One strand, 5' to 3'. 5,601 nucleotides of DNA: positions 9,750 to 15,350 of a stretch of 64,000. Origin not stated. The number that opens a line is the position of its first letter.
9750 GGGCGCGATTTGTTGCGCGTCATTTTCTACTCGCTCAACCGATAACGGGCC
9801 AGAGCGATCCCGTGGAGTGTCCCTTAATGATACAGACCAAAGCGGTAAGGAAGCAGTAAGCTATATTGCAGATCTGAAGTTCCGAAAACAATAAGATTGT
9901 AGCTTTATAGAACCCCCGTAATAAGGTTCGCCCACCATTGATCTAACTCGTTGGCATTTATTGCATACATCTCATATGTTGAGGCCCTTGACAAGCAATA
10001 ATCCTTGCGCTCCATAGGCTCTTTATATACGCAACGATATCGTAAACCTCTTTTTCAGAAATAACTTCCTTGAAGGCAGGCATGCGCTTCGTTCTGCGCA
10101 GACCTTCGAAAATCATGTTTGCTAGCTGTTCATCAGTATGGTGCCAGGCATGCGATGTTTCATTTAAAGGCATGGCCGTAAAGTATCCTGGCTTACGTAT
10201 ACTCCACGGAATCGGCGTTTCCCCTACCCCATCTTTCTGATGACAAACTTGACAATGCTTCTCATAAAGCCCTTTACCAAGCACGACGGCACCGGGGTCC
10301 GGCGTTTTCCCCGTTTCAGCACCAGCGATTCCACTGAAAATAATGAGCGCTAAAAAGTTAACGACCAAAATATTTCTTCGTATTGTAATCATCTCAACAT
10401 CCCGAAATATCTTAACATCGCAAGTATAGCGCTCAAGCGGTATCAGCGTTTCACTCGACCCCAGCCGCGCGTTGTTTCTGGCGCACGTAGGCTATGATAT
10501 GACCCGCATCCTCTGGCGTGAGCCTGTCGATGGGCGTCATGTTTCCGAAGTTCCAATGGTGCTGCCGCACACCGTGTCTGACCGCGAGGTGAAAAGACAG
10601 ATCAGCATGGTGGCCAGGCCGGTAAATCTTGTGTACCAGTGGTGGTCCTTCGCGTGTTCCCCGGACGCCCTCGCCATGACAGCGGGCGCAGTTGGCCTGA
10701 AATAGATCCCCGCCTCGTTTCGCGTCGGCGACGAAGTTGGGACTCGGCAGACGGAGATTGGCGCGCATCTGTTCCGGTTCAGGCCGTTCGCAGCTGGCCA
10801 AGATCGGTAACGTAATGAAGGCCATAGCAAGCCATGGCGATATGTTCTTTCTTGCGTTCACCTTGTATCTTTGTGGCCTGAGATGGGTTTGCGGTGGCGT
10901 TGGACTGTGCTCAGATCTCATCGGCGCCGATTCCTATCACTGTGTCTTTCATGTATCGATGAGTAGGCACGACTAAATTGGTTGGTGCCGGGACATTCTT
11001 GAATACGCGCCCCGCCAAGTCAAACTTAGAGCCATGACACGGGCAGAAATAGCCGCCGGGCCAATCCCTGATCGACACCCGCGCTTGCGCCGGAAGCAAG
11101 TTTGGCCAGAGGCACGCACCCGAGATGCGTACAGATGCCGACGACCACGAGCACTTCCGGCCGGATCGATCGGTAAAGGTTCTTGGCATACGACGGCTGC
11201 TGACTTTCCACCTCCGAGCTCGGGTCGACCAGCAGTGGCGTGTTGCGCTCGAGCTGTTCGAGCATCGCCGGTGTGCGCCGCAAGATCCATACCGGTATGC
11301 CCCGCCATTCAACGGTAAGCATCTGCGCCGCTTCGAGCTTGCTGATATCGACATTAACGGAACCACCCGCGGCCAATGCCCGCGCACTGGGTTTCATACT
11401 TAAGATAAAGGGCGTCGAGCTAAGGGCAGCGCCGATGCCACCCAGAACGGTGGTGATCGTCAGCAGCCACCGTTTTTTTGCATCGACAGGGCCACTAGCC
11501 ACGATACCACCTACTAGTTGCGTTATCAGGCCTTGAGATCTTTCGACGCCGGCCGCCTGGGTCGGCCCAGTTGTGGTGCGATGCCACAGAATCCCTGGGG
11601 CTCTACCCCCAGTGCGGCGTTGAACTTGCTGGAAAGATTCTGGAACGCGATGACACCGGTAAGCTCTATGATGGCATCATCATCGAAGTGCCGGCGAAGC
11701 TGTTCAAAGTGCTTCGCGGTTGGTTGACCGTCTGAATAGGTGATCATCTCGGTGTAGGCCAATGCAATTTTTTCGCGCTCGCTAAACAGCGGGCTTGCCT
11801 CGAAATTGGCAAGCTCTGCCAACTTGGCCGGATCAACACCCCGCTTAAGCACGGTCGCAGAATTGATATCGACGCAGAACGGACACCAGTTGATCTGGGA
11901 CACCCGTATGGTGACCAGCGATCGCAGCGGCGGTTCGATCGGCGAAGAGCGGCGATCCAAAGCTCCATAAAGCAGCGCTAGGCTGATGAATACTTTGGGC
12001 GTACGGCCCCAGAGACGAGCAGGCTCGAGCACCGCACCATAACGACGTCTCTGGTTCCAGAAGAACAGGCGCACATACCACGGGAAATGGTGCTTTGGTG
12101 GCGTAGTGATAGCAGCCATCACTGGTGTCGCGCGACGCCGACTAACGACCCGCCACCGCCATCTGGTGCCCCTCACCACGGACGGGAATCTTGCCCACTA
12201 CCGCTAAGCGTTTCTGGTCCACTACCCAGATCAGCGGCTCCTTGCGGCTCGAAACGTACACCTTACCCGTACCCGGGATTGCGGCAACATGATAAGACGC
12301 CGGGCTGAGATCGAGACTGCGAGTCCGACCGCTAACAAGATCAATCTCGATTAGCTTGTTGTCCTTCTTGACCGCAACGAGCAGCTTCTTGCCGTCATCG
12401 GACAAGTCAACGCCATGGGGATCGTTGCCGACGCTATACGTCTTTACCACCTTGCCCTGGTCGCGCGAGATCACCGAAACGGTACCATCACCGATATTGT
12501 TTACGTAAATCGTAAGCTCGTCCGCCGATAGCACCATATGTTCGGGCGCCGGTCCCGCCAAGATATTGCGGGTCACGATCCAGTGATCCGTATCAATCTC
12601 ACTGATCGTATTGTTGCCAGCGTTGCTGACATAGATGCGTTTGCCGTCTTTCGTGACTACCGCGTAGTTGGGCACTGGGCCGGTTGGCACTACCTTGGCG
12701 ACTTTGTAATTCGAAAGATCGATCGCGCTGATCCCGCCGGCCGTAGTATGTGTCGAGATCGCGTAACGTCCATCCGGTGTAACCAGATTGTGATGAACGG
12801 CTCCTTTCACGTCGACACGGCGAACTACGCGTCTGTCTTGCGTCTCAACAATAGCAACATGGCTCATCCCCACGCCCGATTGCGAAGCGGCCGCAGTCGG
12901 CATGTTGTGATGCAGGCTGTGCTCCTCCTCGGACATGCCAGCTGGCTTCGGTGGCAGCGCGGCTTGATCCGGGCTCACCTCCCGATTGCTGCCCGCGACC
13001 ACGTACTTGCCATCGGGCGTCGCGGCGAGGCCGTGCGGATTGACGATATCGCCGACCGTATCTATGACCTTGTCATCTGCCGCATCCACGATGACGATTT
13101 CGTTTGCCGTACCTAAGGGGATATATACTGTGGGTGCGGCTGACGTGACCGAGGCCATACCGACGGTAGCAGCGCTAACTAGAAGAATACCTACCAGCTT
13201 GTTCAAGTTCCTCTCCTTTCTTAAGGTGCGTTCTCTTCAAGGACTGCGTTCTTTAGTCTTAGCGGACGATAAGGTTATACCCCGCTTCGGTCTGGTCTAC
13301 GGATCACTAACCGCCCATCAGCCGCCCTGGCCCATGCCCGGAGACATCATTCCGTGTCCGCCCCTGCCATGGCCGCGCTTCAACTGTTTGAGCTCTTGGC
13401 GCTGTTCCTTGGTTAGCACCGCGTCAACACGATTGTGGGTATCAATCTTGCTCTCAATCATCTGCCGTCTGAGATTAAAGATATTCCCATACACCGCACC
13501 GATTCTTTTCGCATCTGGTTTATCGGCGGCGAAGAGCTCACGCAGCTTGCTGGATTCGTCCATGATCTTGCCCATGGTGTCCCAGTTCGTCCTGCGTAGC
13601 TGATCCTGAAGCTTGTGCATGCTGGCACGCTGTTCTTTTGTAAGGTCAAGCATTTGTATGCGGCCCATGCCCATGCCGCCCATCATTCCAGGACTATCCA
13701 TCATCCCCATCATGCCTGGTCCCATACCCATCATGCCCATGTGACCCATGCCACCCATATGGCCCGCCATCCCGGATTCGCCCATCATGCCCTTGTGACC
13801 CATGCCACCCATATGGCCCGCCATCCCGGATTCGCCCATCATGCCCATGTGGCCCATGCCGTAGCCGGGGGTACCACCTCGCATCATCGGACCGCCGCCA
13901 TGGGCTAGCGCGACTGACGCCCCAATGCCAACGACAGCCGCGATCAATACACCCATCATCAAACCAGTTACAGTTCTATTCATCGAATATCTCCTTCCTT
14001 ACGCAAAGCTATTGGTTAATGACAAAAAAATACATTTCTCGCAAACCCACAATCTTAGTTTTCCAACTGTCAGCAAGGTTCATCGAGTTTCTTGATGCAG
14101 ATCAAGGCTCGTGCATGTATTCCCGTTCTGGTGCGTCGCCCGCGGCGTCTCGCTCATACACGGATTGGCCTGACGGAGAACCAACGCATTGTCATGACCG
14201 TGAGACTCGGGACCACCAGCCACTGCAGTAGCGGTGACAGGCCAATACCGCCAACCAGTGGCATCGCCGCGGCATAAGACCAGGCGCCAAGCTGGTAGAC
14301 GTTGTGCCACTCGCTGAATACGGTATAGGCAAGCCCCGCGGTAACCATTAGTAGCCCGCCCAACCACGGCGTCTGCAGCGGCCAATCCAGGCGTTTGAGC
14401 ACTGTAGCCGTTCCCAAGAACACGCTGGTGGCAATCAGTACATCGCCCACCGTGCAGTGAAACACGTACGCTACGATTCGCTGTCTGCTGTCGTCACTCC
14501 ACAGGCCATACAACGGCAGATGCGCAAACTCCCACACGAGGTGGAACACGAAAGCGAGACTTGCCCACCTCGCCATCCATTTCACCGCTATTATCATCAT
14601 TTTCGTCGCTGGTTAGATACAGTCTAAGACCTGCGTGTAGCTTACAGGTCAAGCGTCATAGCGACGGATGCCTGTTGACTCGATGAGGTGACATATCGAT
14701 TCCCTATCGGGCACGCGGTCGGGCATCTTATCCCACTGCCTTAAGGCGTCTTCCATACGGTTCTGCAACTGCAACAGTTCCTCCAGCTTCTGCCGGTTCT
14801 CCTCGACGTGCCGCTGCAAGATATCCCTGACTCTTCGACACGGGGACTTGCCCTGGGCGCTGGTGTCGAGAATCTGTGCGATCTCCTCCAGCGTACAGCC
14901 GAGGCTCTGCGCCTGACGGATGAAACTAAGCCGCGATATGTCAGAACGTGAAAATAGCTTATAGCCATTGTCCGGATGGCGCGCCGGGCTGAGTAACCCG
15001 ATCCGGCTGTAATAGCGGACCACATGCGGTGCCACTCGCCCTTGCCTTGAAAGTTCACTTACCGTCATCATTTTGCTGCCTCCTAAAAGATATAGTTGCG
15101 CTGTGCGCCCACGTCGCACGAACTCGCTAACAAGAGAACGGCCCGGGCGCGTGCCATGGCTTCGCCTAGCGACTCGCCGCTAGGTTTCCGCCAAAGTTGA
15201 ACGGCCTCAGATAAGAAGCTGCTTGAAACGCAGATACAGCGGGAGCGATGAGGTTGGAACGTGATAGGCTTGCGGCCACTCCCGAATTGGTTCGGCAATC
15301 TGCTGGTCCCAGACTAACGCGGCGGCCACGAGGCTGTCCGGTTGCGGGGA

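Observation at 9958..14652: Promoter-D operon: a candidate periplasmic redox/chaperone module under a metal sensor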

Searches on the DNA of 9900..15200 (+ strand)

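Call 8: search_dna_similar(query=window:9900-15200:+, collection=plasmids, mode=distant, max_rows=20)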
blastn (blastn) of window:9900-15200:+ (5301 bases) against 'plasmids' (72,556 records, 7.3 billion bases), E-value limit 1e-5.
Records with a match: 35; places in all: 35; records where one place covers at least 80% of the query: 0.
Best place of each record, by identity: 80-90% 5; 60-80% 30.
By first word of the organism name: Phaeobacter 18; Burkholderia 5; Roseovarius 2; Neisseria 2; Sulfitobacter 2; Leisingera 2; Cupriavidus 1; Halomonas 1; Legionella 1; Aeromonas 1.
By predicted mobility (MOB-suite, as given by PLSDB): conjugative 26; non-mobilizable 8; mobilizable 1.
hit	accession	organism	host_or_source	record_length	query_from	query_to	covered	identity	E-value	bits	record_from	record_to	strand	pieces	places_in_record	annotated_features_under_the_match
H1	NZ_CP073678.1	Cupriavidus sp. KK10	Isolate,A bacterial consortium from ...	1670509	1682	2184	9%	66.4%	2e-25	127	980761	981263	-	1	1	none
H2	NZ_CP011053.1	Halomonas sp. KO116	Nile Delta Mediterranean Sea surface ...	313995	1079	1492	8%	68.0%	2e-29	140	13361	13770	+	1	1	petA: ubiquinol-cytochrome c reductase iron-sulfur subunit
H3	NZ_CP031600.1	Roseovarius indicus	pure culture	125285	628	747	2%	71.7%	2e-6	64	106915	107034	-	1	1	cytochrome c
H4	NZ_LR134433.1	Legionella adelaidensis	environmental,Cooling tower water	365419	1052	1167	2%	73.3%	4e-8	71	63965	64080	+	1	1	petA: ubiquinol-cytochrome c reductase iron-sulfur subunit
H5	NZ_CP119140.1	Neisseria gonorrhoeae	Homo sapiens,whole organism,blood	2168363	1042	1158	2%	71.8%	5e-6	64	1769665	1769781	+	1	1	none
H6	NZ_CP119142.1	Neisseria gonorrhoeae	Homo sapiens,whole organism,synovial ...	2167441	1042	1158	2%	71.8%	5e-6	64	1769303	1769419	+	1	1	none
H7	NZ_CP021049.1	Phaeobacter gallaeciensis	cell culture,Pacific plankton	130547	639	746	2%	77.1%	2e-10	78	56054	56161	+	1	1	cytochrome c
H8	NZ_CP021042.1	Phaeobacter gallaeciensis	cell culture,Pacific plankton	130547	639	746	2%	77.1%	2e-10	78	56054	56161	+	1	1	cytochrome c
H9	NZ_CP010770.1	Phaeobacter piscinae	cell culture,fish larvae aquaculture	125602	639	746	2%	77.1%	2e-10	78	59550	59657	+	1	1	cytochrome c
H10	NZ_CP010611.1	Phaeobacter inhibens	cell culture,clam larvae aquaculture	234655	639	746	2%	77.1%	2e-10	78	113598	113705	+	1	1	cytochrome c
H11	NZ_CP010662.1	Phaeobacter inhibens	cell culture,clam larvae aquaculture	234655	639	746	2%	77.1%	2e-10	78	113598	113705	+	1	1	cytochrome c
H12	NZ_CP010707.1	Phaeobacter inhibens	cell culture,algae aquaculture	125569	639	746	2%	77.1%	2e-10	78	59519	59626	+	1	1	cytochrome c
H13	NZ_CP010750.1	Phaeobacter inhibens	cell culture,algae aquaculture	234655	639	746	2%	77.1%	2e-10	78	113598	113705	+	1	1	cytochrome c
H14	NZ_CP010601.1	Phaeobacter inhibens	cell culture,clam larvae aquaculture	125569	639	746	2%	77.1%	2e-10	78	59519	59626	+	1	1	cytochrome c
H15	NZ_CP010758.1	Phaeobacter inhibens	cell culture,clam larvae aquaculture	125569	639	746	2%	77.1%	2e-10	78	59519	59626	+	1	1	cytochrome c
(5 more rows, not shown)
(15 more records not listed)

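Call 10: get_annotated_region(hit=H2, flank=8000)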
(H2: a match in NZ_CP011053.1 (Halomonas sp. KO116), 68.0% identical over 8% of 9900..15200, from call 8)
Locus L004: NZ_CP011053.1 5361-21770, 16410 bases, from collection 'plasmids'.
description: Halomonas sp. KO116 plasmid unnamed1, complete sequence
organism: Halomonas sp. KO116 (NCBI taxid 1504981)
taxonomy: Bacteria; Pseudomonadota; Gammaproteobacteria; Oceanospirillales; Halomonadaceae; Halomonas; Halomonas sp. KO116
host: -; source: Nile Delta Mediterranean Sea surface water; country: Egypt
typing (MOB-suite, as given by PLSDB): non-mobilizable; replicon rep_cluster_924
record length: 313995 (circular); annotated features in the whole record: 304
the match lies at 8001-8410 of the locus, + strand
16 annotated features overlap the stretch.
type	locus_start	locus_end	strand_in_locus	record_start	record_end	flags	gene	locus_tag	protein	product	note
CDS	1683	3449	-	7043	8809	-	-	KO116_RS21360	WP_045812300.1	alpha/beta fold hydrolase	-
CDS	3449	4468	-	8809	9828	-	-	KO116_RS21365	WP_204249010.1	bifunctional enoyl-CoA hydratase/phosphate acetyltransferase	-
CDS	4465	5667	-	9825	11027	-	-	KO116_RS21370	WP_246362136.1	acetate/propionate family kinase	GO:0006083 - acetate metabolic process [Evidence IEA]; GO:0006113 - fermentation [Evidence IEA]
CDS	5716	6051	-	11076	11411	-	-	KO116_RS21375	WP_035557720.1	hypothetical protein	-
CDS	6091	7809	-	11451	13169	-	-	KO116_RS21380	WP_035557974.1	DUF3141 domain-containing protein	-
CDS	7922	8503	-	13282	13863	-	petA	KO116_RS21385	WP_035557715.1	ubiquinol-cytochrome c reductase iron-sulfur subunit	GO:0009060 - aerobic respiration [Evidence IEA]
CDS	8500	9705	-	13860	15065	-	nhaA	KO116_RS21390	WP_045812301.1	Na+/H+ antiporter NhaA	GO:1902600 - proton transmembrane transport [Evidence IEA]; GO:0006814 - sodium ion transport [Evidence IEA]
CDS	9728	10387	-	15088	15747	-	-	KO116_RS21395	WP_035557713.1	isoprenylcysteine carboxylmethyltransferase family protein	-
CDS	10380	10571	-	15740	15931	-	-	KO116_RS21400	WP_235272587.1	DUF2933 domain-containing protein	-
CDS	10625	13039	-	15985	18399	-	-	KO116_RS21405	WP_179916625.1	copper-translocating P-type ATPase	-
CDS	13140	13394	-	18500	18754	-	-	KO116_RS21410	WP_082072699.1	SHOCT domain-containing protein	-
CDS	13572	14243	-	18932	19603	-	-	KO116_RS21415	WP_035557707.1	isoprenylcysteine carboxylmethyltransferase family protein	-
CDS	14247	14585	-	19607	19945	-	-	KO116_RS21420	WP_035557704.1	DUF5676 family membrane protein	-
CDS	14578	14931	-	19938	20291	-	-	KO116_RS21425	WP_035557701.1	YHS domain-containing protein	-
CDS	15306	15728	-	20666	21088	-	-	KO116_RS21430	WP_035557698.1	hypothetical protein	-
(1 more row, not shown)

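Call 61: get_annotated_region(hit=H4, flank=9000)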
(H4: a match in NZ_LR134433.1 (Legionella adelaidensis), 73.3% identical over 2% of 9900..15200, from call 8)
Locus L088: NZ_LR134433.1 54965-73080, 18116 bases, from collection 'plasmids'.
description: Legionella adelaidensis strain NCTC12735 plasmid 24, complete sequence
organism: Legionella adelaidensis (NCBI taxid 45056)
taxonomy: Bacteria; Pseudomonadota; Gammaproteobacteria; Legionellales; Legionellaceae; Legionella; Legionella adelaidensis
host: -; source: environmental,Cooling tower water; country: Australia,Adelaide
typing (MOB-suite, as given by PLSDB): mobilizable; relaxase MOBH
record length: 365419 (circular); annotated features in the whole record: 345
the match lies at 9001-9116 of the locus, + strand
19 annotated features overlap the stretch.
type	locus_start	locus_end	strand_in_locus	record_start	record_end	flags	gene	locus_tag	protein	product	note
CDS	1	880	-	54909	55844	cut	miaA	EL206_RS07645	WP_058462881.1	tRNA (adenosine(37)-N6)-dimethylallyltransferase MiaA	GO:0006400 - tRNA modification [Evidence IEA]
CDS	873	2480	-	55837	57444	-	mutL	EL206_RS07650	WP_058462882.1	DNA mismatch repair endonuclease MutL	GO:0006298 - mismatch repair [Evidence IEA]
CDS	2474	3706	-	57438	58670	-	-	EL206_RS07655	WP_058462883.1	N-acetylmuramoyl-L-alanine amidase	GO:0009253 - peptidoglycan catabolic process [Evidence IEA]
CDS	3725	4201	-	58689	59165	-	tsaE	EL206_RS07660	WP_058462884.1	tRNA (adenosine(37)-N6)-threonylcarbamoyltransferase complex ATPase subunit type 1 TsaE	GO:0006400 - tRNA modification [Evidence IEA]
CDS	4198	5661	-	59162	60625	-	-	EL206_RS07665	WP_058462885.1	bifunctional ADP-dependent NAD(P)H-hydrate dehydratase/NAD(P)H-hydrate epimerase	-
CDS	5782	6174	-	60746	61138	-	-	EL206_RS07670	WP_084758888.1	ClpXP protease specificity-enhancing factor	-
CDS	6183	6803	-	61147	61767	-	sspA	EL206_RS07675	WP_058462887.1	stringent starvation protein SspA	GO:0006749 - glutathione metabolic process [Evidence IEA]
CDS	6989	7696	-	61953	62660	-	-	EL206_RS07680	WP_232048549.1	cytochrome c1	-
CDS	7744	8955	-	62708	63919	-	-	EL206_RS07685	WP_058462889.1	cytochrome bc complex cytochrome b subunit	-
CDS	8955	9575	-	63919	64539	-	petA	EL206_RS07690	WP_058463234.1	ubiquinol-cytochrome c reductase iron-sulfur subunit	GO:0009060 - aerobic respiration [Evidence IEA]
CDS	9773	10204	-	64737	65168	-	rpsI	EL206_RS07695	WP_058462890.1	30S ribosomal protein S9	GO:0006412 - translation [Evidence IEA]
CDS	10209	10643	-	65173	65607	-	rplM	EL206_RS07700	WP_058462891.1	50S ribosomal protein L13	GO:0006412 - translation [Evidence IEA]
CDS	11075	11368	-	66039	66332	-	-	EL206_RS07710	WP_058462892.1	integration host factor subunit alpha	GO:0006310 - DNA recombination [Evidence IEA]; GO:0006355 - regulation of DNA-templated transcription [Evidence IEA]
CDS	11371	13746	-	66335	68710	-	pheT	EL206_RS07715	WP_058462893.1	phenylalanine--tRNA ligase subunit beta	GO:0006432 - phenylalanyl-tRNA aminoacylation [Evidence IEA]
CDS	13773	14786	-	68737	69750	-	pheS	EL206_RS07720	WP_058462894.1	phenylalanine--tRNA ligase subunit alpha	GO:0006432 - phenylalanyl-tRNA aminoacylation [Evidence IEA]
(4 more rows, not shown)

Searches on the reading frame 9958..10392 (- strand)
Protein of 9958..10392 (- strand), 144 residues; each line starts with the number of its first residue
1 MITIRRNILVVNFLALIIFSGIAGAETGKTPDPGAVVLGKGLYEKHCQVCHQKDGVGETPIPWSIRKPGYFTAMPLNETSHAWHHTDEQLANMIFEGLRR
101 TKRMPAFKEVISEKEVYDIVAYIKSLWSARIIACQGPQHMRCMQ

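Call 3: search_protein_families(library=pfam, proteins=[window:9958-10392:-], max_evalue=0.01)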
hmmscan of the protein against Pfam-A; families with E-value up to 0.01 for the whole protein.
window:9958-10392:- (144 aa): 2 families
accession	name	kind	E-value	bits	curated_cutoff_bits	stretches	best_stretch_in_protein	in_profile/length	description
PF13442.11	Cytochrome_CBB3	-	2.2e-12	47.6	27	1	39-123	6-68/68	Cytochrome C oxidase, cbb3-type, subunit III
PF00034.26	Cytochrom_C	-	5.5e-09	37.7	21.3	1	37-127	2-90/90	Cytochrome c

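Call 4: search_protein_families(library=ncbifam, proteins=[window:9958-10392:-], max_evalue=0.01)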
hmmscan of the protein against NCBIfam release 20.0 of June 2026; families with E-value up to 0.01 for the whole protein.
window:9958-10392:- (144 aa): 6 families
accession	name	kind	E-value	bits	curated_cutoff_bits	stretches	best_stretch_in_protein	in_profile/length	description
NF011054.0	PRK14486.1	equivalog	1e-07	31.8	447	1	32-126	211-290/294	putative bifunctional cbb3-type cytochrome c oxidase subunit II/cytochrome c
TIGR00782.1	ccoP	equivalog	4.3e-06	26.2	179.95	1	31-125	198-280/285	cytochrome-c oxidase, cbb3-type subunit III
NF050122.1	bc1_QcrC_actin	exception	4.5e-05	22.9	200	0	31-59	36-64/253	cytochrome bc1 complex diheme cytochrome c subunit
NF045930.1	Cytc6PetJCyano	equivalog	0.00023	21.1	135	0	101-123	80-102/110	cytochrome c6 PetJ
TIGR04494.1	c550_PedF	equivalog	0.00051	19.9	122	1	33-125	48-129/133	cytochrome c-550 PedF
TIGR02603.1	CxxCH_TIGR02603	domain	0.0079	16.2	68.15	0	37-58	4-25/134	putative heme-binding domain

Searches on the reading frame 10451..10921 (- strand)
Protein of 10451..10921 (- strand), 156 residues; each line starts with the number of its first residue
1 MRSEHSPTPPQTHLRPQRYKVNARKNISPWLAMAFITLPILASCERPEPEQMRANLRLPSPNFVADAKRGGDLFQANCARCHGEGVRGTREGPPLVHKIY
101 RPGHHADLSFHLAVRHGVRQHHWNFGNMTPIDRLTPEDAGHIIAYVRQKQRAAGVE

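Call 3: search_protein_families(library=pfam, proteins=[window:10451-10921:-], max_evalue=0.01)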
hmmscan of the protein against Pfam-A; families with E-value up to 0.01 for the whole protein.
window:10451-10921:- (156 aa): 2 families
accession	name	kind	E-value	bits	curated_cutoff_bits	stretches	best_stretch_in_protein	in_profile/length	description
PF00034.26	Cytochrom_C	-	2.9e-12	48.2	21.3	1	67-148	1-88/90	Cytochrome c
PF13442.11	Cytochrome_CBB3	-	1.9e-09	38.1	27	1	65-146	1-68/68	Cytochrome C oxidase, cbb3-type, subunit III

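Call 4: search_protein_families(library=ncbifam, proteins=[window:10451-10921:-], max_evalue=0.01)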
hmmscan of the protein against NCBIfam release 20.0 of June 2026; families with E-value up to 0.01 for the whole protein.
window:10451-10921:- (156 aa): 8 families
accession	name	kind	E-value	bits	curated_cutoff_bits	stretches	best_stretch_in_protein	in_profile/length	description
TIGR00782.1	ccoP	equivalog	3.8e-08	33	179.95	1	66-150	105-193/285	cytochrome-c oxidase, cbb3-type subunit III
NF050122.1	bc1_QcrC_actin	exception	8.2e-08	31.9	200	1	33-96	13-70/253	cytochrome bc1 complex diheme cytochrome c subunit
NF011054.0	PRK14486.1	equivalog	3.4e-06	26.8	447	1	58-151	206-292/294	putative bifunctional cbb3-type cytochrome c oxidase subunit II/cytochrome c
NF045930.1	Cytc6PetJCyano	equivalog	1.7e-05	24.7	135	1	55-86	16-47/110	cytochrome c6 PetJ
NF045774.1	cytochro_C551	exception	3.6e-05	23.7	118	1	31-95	6-66/110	cytochrome c551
TIGR04494.1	c550_PedF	equivalog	0.0027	17.6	122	1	70-123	54-105/133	cytochrome c-550 PedF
NF045773.1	cytochro_C550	exception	0.0035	17.3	125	1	67-96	49-77/118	cytochrome c550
TIGR02603.1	CxxCH_TIGR02603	domain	0.0079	16.2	68.15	0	65-96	1-32/134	putative heme-binding domain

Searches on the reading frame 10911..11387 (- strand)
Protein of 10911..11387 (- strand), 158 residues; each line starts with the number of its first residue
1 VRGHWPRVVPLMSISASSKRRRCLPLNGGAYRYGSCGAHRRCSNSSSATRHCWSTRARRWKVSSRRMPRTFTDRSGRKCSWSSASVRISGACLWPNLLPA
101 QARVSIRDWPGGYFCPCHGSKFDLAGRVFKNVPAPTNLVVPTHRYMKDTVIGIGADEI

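Call 3: search_protein_families(library=pfam, proteins=[window:10911-11387:-], max_evalue=0.01)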
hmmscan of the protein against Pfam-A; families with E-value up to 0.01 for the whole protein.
window:10911-11387:- (158 aa): 1 family
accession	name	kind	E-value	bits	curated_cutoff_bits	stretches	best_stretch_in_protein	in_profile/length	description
PF00355.32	Rieske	-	0.004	17.5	20.3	1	113-137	60-83/88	Rieske [2Fe-2S] domain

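Call 4: search_protein_families(library=ncbifam, proteins=[window:10911-11387:-], max_evalue=0.01)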
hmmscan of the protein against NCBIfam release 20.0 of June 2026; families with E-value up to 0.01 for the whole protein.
window:10911-11387:- (158 aa): 3 families
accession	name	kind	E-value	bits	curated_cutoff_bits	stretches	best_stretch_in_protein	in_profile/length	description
TIGR01416.1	Rieske_proteo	equivalog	9e-19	68.1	97.4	1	103-154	131-176/176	ubiquinol-cytochrome c reductase iron-sulfur subunit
NF010001.0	PRK13474.1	subfamily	6.2e-05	22.4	154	1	113-150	123-159/178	cytochrome b6-f complex iron-sulfur subunit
NF045928.1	Cytb6fFeSPetC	equivalog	0.00011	21.7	250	1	113-148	124-158/179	cytochrome b6-f complex iron-sulfur subunit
